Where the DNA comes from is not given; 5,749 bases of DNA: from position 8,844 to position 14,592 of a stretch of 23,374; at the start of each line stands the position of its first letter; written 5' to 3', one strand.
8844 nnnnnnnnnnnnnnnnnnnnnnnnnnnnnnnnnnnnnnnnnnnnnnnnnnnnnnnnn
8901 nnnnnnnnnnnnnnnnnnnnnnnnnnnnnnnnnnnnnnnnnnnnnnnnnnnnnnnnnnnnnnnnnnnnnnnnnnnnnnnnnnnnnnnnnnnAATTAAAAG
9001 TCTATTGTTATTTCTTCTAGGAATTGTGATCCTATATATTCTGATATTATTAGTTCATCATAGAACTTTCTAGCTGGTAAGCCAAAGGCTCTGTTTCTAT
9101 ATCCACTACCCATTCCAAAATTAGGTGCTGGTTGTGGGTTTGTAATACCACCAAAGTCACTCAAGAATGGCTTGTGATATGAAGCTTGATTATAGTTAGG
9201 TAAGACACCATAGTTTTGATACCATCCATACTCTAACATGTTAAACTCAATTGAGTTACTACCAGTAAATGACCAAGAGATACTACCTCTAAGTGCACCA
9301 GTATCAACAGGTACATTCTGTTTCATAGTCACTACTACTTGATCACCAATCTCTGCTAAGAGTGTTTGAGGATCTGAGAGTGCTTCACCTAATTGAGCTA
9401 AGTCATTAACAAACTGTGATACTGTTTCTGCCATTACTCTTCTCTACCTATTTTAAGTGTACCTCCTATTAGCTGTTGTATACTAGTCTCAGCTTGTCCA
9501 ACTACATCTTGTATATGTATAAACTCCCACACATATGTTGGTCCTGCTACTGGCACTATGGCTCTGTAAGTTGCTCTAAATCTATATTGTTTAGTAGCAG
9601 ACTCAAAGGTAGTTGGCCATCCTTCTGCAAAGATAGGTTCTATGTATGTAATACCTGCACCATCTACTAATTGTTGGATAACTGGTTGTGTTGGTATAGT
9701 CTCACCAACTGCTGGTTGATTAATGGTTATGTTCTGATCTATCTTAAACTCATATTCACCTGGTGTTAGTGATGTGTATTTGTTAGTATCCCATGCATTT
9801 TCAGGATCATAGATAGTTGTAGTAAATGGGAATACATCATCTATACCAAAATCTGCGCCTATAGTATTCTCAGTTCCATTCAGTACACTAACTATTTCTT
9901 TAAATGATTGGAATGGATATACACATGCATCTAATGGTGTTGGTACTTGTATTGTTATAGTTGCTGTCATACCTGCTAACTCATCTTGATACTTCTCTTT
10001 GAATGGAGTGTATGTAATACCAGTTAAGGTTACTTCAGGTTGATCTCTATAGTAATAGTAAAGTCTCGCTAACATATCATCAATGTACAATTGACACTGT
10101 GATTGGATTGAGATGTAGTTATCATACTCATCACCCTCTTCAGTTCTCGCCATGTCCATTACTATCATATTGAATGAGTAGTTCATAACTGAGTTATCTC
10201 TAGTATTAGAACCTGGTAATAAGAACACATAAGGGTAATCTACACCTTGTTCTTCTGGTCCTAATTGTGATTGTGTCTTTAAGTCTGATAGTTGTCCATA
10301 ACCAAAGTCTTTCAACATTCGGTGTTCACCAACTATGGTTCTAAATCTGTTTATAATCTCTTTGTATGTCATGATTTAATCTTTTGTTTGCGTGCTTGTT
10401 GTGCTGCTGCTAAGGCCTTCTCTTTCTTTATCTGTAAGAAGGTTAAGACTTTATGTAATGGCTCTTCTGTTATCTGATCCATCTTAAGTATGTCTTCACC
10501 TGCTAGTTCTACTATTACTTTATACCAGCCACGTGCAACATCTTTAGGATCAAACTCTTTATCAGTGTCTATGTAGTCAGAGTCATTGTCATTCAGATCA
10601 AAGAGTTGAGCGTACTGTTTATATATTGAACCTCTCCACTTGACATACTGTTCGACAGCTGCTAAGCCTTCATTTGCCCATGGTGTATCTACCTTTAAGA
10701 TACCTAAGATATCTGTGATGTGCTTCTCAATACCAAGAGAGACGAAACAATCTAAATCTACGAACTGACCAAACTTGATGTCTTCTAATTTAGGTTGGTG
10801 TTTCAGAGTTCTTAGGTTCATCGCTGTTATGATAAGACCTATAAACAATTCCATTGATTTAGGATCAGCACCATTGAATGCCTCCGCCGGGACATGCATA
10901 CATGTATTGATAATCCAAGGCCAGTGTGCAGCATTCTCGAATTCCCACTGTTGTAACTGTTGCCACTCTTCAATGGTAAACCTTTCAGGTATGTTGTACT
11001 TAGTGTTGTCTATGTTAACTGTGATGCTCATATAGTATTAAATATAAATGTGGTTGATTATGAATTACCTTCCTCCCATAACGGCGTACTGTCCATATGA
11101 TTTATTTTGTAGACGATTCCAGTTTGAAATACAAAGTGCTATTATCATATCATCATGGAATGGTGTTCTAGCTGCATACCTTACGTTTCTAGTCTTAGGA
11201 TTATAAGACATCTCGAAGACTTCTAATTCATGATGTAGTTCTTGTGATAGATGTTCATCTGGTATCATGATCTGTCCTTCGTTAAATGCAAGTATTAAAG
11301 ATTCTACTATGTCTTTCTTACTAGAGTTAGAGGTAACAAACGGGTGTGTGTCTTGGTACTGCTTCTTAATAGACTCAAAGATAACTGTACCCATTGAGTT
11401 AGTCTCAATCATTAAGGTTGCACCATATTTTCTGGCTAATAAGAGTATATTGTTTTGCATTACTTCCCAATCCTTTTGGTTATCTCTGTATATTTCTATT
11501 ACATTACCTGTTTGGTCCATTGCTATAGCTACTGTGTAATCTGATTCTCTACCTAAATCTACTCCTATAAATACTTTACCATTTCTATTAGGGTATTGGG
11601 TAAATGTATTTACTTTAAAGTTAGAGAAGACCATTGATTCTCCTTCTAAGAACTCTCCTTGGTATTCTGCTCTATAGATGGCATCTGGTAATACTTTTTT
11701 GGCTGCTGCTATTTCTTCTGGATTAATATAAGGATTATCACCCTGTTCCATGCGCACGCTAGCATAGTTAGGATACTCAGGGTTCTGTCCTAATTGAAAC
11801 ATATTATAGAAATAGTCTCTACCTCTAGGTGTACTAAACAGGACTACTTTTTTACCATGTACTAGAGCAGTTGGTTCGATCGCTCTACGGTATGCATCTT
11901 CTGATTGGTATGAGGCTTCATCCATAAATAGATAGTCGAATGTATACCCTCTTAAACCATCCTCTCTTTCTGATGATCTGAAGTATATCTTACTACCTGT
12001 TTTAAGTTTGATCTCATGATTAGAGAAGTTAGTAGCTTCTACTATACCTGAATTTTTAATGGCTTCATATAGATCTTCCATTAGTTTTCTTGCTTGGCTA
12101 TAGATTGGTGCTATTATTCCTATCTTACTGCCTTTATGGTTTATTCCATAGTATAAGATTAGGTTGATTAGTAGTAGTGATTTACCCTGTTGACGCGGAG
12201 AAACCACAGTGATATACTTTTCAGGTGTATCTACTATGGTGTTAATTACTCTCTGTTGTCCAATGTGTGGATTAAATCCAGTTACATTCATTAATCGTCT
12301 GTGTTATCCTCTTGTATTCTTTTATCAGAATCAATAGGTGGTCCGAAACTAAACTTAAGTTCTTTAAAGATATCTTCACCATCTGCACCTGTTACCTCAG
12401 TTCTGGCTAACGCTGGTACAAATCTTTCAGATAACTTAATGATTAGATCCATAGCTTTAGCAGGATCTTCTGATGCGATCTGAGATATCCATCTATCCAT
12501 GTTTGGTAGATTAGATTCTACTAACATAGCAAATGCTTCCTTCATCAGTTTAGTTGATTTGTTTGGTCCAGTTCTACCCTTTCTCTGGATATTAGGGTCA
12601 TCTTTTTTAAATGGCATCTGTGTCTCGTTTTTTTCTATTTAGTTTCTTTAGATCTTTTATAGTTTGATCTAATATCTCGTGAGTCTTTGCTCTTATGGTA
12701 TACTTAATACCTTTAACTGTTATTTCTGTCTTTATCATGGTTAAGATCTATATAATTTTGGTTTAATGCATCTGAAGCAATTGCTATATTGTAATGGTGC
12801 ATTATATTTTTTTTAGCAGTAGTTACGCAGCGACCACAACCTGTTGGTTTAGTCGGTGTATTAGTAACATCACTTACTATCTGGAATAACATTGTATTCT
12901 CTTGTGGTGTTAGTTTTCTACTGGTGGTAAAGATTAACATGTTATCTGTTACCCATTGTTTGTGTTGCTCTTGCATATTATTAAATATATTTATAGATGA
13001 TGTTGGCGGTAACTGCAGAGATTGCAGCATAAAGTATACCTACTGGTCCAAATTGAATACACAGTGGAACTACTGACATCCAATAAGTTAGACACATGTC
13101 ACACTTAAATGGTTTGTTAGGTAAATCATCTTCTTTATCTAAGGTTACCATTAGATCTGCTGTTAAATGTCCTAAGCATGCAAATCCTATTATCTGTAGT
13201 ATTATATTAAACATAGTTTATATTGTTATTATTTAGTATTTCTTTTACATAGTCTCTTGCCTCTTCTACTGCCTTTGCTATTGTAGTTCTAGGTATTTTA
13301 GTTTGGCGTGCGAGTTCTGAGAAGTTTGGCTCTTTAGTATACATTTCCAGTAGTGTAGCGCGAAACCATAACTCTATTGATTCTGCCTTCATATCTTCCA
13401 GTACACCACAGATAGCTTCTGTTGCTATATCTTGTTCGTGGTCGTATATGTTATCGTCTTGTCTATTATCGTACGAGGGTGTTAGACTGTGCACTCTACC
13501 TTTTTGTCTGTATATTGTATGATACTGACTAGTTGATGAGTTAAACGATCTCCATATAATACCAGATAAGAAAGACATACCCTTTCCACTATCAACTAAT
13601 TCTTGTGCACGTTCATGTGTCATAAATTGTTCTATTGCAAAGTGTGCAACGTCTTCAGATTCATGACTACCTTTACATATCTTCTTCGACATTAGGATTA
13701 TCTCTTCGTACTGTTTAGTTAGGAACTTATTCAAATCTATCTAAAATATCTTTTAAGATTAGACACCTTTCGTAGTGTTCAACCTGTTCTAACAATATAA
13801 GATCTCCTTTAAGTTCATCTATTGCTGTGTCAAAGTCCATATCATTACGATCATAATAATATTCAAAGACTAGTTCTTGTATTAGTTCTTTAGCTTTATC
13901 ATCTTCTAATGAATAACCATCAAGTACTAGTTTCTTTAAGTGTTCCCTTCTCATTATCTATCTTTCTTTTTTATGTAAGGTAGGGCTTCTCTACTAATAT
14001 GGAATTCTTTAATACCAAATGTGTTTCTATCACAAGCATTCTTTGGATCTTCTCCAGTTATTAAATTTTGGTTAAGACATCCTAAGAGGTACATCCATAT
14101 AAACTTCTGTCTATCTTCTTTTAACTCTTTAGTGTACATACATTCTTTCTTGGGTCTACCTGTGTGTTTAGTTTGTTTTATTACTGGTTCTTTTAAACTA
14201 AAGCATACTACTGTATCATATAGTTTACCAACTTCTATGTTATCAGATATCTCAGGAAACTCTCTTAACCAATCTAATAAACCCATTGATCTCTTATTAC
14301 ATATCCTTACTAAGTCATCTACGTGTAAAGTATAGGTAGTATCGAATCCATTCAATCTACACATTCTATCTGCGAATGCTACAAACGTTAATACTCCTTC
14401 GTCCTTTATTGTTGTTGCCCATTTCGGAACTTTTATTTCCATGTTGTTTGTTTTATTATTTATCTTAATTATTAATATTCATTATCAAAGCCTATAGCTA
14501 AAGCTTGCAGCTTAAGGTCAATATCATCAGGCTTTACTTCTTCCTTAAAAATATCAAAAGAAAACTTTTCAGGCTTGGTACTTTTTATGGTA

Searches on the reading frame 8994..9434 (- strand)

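Call 33: search_protein_families(library=phrogs, proteins=[window:8994-9434:-], max_evalue=0.001)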
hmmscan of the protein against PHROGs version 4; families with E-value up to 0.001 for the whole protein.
window:8994-9434:- (146 aa): 1 family
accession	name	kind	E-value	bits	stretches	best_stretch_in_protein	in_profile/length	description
phrog_5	-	connector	9.8e-07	29.8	1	6-79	99-177/239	tail completion or Neck1 protein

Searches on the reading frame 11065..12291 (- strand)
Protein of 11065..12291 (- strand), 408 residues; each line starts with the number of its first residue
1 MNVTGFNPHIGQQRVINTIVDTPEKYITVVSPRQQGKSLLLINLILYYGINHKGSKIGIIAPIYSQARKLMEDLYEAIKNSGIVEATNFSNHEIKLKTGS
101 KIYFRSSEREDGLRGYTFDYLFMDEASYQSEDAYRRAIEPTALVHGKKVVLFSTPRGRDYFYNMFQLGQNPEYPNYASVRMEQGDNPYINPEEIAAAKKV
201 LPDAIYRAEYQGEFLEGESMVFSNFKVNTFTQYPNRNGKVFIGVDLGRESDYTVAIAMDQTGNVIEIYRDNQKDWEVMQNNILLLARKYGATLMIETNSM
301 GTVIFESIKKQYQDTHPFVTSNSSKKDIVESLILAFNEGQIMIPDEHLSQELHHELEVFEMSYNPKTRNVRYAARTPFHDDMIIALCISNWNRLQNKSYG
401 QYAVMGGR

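Call 8: search_protein_families(library=phrogs, proteins=[window:11065-12291:-], max_evalue=0.01)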
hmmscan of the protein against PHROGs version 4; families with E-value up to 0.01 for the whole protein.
window:11065-12291:- (408 aa): 14 families
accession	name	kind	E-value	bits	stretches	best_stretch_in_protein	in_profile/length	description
phrog_2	-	head and packaging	1.5e-42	147.3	1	6-397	264-596/807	terminase large subunit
phrog_7579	-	head and packaging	7.8e-20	72.1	1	13-228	7-227/239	terminase large subunit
phrog_675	-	head and packaging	1.5e-15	57.5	1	15-162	46-198/576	terminase large subunit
phrog_38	-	head and packaging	3.1e-15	56.9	1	195-361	498-684/760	terminase large subunit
phrog_9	-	head and packaging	5.1e-13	49.8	1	28-132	227-335/812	terminase large subunit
phrog_5989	-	head and packaging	7.1e-11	42.8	1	25-131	157-265/347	terminase large subunit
phrog_5902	-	unknown function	8e-08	32.9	1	5-282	31-328/359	-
phrog_27743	-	unknown function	1.5e-07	32.3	1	322-401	139-219/233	-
phrog_5909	-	head and packaging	2.2e-07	31.3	1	150-385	4-260/285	terminase large subunit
phrog_6910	-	unknown function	0.00016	22.4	1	90-139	63-111/125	-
phrog_12876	-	head and packaging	0.0002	22.1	1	82-160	25-102/235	terminase large subunit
phrog_3717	-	head and packaging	0.00021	21.8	1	72-255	74-267/277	terminase large subunit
phrog_4914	-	head and packaging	0.0012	19.4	1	32-86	113-169/213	terminase large subunit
phrog_2074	-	unknown function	0.0085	17.5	0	111-151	37-77/83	-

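Call 9: search_protein_families(library=pfam, proteins=[window:11065-12291:-], max_evalue=0.1)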
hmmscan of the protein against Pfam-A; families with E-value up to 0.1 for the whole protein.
window:11065-12291:- (408 aa): 7 families
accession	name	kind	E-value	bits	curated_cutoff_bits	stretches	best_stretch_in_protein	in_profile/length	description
PF03237.21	Terminase_6N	-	6.4e-12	46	22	1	31-227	4-213/215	Terminase large subunit, T4likevirus-type, N-terminal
PF17289.8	Terminase_6C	-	1.6e-06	28.7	22.6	1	242-386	1-148/155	Terminase RNaseH-like domain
PF04466.19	Terminase_3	-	0.00053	20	23.2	1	31-213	9-201/201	Phage terminase large subunit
PF05127.21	NAT10_TcmA_helicase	-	0.0011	19.3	22.7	1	29-130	2-102/176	RNA cytidine acetyltransferase NAT10/TcmA, helicase domain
PF04851.21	ResIII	-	0.0038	17.6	22.5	1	12-139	8-148/164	Type III restriction enzyme, res subunit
PF05876.18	GpA_ATPase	-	0.0059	16.7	25.6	1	15-133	18-144/247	Phage terminase large subunit gpA, ATPase domain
PF09820.16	AAA-ATPase_like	-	0.054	13.7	26.1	0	15-55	23-57/201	Predicted AAA-ATPase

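Call 66: search_dna_similar(query=window:11065-12291:-, collection=phages, mode=protein, max_evalue=1e-10, max_rows=15)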
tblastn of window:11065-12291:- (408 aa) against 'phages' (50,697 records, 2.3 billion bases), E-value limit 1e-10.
Records with a match: 1049; places in all: 1049; records where one place covers at least 80% of the query: 184.
Best place of each record, by identity: <60% 1049.
By first word of the organism name: Vibrio 372; Salmonella 271; Escherichia 134; Klebsiella 87; Synechococcus 54; Phage 13; Thermus 12; Bacteriophage 11; Rhizobium 10; Proteus 10; and 29 more.
By host as written in the record: - 351; Escherichia coli 42; Salmonella enterica subsp. enterica serovar Enteritidis PT1 39; Vibrio harveyi BAA-1116 36; Klebsiella pneumoniae 26; Salmonella sp. 24; Salmonella enterica 23; Salmonella enterica subsp. enterica serovar Enteritidis 21; and 203 more.
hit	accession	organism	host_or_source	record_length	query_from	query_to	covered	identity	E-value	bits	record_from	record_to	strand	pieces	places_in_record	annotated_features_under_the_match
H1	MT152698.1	Halorubrum phage Hardycor1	Halorubrum coriense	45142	6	389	94%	26.4%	9e-32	133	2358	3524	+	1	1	terL: large subunit terminase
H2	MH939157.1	Meiothermus phage MMP17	Meiothermus sp.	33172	1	392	96%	25.7%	3e-27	120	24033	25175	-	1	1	terminase, ATPase subunit | hypothetical protein (x2)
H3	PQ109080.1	Thermus phage Riverbug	Thermus thermophilus HB8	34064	1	406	100%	24.8%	6e-29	125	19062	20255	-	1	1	TerL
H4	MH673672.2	Thermus phage phiFa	Thermus thermophilus HB27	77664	1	391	96%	24.7%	2e-30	130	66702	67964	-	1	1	terminase large subunit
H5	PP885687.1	Tunturiibacter phage Tunturi_4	Tunturiibacter empetritectus M8UP27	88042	54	396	84%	28.0%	8e-32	134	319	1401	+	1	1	terminase large subunit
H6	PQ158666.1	Thermus phage P23-45_stolb3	Thermus thermophilus HB8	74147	3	389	95%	24.8%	7e-26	115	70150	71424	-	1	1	TerL protein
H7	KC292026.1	Halogranum tailed virus 1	Halogranum sp. SS5-1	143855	29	395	90%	25.8%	4e-16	87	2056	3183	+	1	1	5: terminase large subunit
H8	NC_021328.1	Halogranum tailed virus 1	Halogranum sp. SS5-1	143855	29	395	90%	25.8%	4e-16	87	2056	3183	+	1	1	5: terminase large subunit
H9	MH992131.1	Thermus phage TSP4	Thermus sp. TC4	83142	6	389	94%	24.7%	2e-23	108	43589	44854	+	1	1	terminase large subunit | hypothetical protein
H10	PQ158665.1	Thermus phage P23-45_stolb2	Thermus thermophilus HB8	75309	3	389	95%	24.3%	8e-26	115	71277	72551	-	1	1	TerL protein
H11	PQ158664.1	Thermus phage P23-45_stolb1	Thermus thermophilus HB8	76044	3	389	95%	24.3%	8e-26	115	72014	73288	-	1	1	TerL protein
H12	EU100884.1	Thermus phage P74-26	Thermus thermophilus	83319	1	389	95%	24.1%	3e-26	117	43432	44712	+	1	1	phage terminase large subunit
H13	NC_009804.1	Thermus phage P74-26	Thermus thermophilus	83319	1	389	95%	24.1%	3e-26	117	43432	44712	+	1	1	phage terminase large subunit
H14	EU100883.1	Thermus phage P23-45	Thermus thermophilus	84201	1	389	95%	24.1%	3e-26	117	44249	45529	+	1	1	terminase large subunit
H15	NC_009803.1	Thermus phage P23-45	Thermus thermophilus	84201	1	389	95%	24.1%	3e-26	117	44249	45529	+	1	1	terminase large subunit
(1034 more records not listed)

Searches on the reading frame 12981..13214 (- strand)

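Call 8: search_protein_families(library=phrogs, proteins=[window:12981-13214:-], max_evalue=0.01)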
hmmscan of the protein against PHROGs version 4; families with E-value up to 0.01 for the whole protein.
window:12981-13214:- (77 aa): 1 family
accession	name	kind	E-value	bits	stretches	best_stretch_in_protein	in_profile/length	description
phrog_15626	-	unknown function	0.0018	19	1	33-53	12-32/47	-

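Call 9: search_protein_families(library=pfam, proteins=[window:12981-13214:-], max_evalue=0.1)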
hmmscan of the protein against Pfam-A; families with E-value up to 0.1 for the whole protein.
window:12981-13214:- (77 aa): 1 family
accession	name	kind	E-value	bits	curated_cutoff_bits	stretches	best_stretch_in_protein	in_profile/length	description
PF12351.13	Fig1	-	0.09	13.1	25.3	0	1-73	83-147/188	Ca2+ regulator and membrane fusion protein Fig1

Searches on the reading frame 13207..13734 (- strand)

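Call 8: search_protein_families(library=phrogs, proteins=[window:13207-13734:-], max_evalue=0.01)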
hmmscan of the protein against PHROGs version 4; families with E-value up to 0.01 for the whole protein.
window:13207-13734:- (175 aa): 2 families
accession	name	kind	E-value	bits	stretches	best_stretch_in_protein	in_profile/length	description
phrog_79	-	transcription regulation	2.4e-05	25.1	1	61-173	32-143/156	anti-termination protein Q-like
phrog_1740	-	transcription regulation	0.0014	18.2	1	4-170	61-219/567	RNA polymerase sigma factor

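Call 9: search_protein_families(library=pfam, proteins=[window:13207-13734:-], max_evalue=0.1)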
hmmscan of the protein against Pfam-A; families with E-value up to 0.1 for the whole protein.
window:13207-13734:- (175 aa): 3 families
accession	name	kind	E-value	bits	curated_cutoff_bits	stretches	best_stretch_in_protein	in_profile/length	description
PF18289.6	HU-CCDC81_euk_2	-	0.004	17.6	26.1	1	133-170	2-39/75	CCDC81 eukaryotic HU domain 2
PF07299.16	EF-G-binding_N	-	0.015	16.2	27.1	0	69-122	5-55/83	Elongation factor G-binding protein, N-terminal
PF06530.18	Phage_antitermQ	-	0.034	14.5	26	1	126-172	69-115/118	Phage antitermination protein Q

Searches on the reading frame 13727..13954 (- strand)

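Call 8: search_protein_families(library=phrogs, proteins=[window:13727-13954:-], max_evalue=0.01)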
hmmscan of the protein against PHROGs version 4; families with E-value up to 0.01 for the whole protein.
window:13727-13954:- (75 aa): 0 families

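Call 9: search_protein_families(library=pfam, proteins=[window:13727-13954:-], max_evalue=0.1)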
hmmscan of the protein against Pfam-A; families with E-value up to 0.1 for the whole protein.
window:13727-13954:- (75 aa): 1 family
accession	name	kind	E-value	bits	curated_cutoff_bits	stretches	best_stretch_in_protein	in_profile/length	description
PF17757.6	UvrB_inter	-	0.097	13.2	22.9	0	21-55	11-44/91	UvrB interaction domain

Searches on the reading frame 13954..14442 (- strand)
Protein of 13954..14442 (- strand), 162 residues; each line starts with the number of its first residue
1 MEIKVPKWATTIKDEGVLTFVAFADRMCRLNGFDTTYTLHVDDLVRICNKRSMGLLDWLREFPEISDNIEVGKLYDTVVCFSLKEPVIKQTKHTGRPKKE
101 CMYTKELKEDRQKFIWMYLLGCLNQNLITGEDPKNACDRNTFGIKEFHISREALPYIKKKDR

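Call 8: search_protein_families(library=phrogs, proteins=[window:13954-14442:-], max_evalue=0.01)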
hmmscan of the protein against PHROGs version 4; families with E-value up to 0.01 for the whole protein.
window:13954-14442:- (162 aa): 0 families

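Call 9: search_protein_families(library=pfam, proteins=[window:13954-14442:-], max_evalue=0.1)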
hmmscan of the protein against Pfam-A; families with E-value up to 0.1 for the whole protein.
window:13954-14442:- (162 aa): 0 families

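Call 65: find_homologous_proteins(query=window:13954-14442:-, max_evalue=0.001)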
Query window:13954-14442:- (162 aa): 42 proteins with E <= 0.001 among 62 candidates.
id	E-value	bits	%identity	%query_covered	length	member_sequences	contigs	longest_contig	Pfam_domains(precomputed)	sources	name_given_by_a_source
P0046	4.2e-93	328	88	100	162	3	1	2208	-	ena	-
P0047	4.3e-92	324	85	100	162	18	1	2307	-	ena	-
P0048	1.4e-91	323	87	100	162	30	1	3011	-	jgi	jgi:hypothetical protein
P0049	1.5e-91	323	88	100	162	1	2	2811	-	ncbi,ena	-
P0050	2.8e-91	322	88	100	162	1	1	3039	-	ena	-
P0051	3.6e-91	321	88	100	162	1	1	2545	-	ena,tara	tara:strand:+ start:67 stop:555 length:489 start_codon:yes stop_codon:yes gene_type:complete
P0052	5.2e-91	321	86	100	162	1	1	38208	-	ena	-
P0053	5.4e-91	321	88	100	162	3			-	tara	tara:strand:- start:110 stop:598 length:489 start_codon:yes stop_codon:yes gene_type:complete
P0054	1.0e-90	320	87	100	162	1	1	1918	-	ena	-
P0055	2.0e-90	319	86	100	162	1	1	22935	-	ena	-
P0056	2.4e-90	319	86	100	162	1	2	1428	-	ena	-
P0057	3.3e-90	318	86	100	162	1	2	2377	-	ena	-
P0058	3.5e-90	318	86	100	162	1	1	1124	-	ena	-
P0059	3.7e-90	318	86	100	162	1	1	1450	-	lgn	-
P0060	3.9e-90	318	86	100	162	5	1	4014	-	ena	-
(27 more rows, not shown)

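Call 69: search_protein_families(library=phrogs, alignment_id=A3, max_evalue=0.01)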
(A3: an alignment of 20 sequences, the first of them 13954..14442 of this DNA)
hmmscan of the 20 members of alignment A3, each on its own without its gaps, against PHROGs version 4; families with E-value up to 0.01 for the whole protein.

A. member 1, window:13954-14442:- (162 aa): 0 families

B. families by the number of members that match (of 20 scanned): 0 families

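Call 71: predict_structure(alignment_id=A3)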
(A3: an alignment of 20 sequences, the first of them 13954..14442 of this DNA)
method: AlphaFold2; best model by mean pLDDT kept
length: 162 residues; sequences in the alignment: 20
mean_pLDDT: 72.9   pTM: 0.70
mean pLDDT of the five models: 72.9, 72.8, 72.2, 70.5, 69.8
residues with pLDDT >= 90: 34; 70-90: 73; 50-70: 15; < 50: 40
segments of 3 or more residues with pLDDT < 50: 96-98, 126-144, 146-162
pLDDT, mean of each block of 10 residues (from residue 1): 88 93 87 81 88 90 91 82 73 52 85 86 54 41 45 39 31
secondary structure, 60 per line:
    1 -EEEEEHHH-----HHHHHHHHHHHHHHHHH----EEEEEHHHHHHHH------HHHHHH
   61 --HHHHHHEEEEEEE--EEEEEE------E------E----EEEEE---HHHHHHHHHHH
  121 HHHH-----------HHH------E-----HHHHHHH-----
elements in order: E2-6 H15-31 E36-40 H41-48 H55-60 H63-68 E69-75 E78-83 E102-106 H110-124 H151-157

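Call 73: fold_search(model_id=the predicted structure, library=pdb)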
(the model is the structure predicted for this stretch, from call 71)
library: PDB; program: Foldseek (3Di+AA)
matches with E <= 10: 545; with E <= 0.001: 0
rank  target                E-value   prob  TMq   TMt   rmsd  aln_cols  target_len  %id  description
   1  4pql_B                5.5e-02  0.75  0.33  0.39  11.2       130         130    8  N-Terminal domain of DNA binding protein (released 2014-06-11)
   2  1s3j_A                8.4e-02  0.60  0.28  0.31  11.2       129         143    8  X-ray crystal structure of YusO protein from Bacillus subtilis (released 2004-04-13)
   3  9ff3                  9.0e-02  0.41  0.27  0.26  11.5       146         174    8  The structure of delta-ScoC, a global regulator protein from Geobacillus kaustophilus T-1 (released 2025-06-04)
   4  6o8k                  1.2e-01  0.63  0.28  0.41   4.7        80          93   19  Crystal Structure of apo and reduced Sulfide-responsive transcriptional repressor (SqrR) from Rhodobacter capsulatus. (released 2020-04-01)
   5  7el3_B                1.6e-01  0.63  0.28  0.32   4.4        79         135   15  Crystal structure of HpaR-DNA complex from Acinetobacter baumannii (released 2022-01-19)
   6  1smt_B                1.6e-01  0.47  0.28  0.39   8.2       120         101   11  SMTB REPRESSOR FROM SYNECHOCOCCUS PCC7942 (released 1997-12-03)
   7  6uvu_A                1.7e-01  0.60  0.24  0.33   4.2        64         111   11  Crystal structure of the AntR antimony-specific transcriptional repressor (released 2020-11-04)
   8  4omz_B                1.7e-01  0.44  0.27  0.39   8.4       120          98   11  Crystal Structure of NolR from Sinorhizobium fredii (released 2014-04-16)
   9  6o8n_B                1.8e-01  0.54  0.27  0.40   4.7        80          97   19  Crystal Structure of C9S tetrasulfide state of Sulfide-responsive transcriptional repressor (SqrR) from Rhodobacter ca (released 2020-04-01)
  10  2fxa_B                1.8e-01  0.28  0.26  0.24  11.6       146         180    8  Structure of the Protease Production Regulatory Protein hpr from Bacillus subtilis. (released 2006-03-14)
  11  4pt7_B                2.0e-01  0.47  0.35  0.41  11.2       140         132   11  Structure of initiator (released 2014-06-25)
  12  6o8o_A                2.1e-01  0.69  0.30  0.45   3.6        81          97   15  Crystal Structure of C9S disulfide state of Sulfide-responsive transcriptional repressor (SqrR) from Rhodobacter capsu (released 2020-04-01)
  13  1r1u_A                2.1e-01  0.35  0.26  0.39   8.3       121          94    6  Crystal structure of the metal-sensing transcriptional repressor CzrA from Staphylococcus aureus in the apo-form (released 2004-05-18)
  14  1yyv_A                2.1e-01  0.30  0.26  0.33   9.7       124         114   14  Putative transcriptional regulator ytfH from Salmonella typhimurium (released 2005-04-05)
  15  4pql_A                2.2e-01  0.57  0.32  0.37   5.8        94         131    8  N-Terminal domain of DNA binding protein (released 2014-06-11)
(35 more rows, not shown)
